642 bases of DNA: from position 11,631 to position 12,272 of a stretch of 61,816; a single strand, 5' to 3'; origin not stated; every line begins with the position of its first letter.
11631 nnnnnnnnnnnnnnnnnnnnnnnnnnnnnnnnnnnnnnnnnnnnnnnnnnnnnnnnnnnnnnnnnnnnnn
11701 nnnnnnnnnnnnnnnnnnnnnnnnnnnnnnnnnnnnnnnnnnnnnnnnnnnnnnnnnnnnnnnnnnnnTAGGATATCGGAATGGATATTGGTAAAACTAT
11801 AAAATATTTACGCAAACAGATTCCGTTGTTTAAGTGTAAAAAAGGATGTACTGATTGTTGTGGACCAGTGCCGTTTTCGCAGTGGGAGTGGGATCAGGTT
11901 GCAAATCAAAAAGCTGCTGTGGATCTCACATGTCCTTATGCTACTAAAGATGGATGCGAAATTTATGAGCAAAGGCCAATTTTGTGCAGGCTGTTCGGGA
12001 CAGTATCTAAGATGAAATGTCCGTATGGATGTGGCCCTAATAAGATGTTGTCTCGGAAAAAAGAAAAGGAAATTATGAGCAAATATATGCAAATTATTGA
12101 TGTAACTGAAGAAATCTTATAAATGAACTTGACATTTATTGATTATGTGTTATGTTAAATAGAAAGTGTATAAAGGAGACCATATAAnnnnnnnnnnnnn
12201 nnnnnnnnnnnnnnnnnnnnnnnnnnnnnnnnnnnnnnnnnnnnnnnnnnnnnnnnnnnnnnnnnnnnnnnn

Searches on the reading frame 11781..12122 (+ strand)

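Call 19: search_protein_families(library=pfam, proteins=[window:11781-12122:+], max_evalue=0.001)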
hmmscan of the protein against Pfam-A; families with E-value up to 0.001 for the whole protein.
window:11781-12122:+ (113 aa): 1 family
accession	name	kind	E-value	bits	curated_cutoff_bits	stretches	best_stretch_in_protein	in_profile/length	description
PF03692.20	CxxCxxCC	-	6.7e-05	23.9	23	1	18-75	1-72/85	Putative zinc- or iron-chelating domain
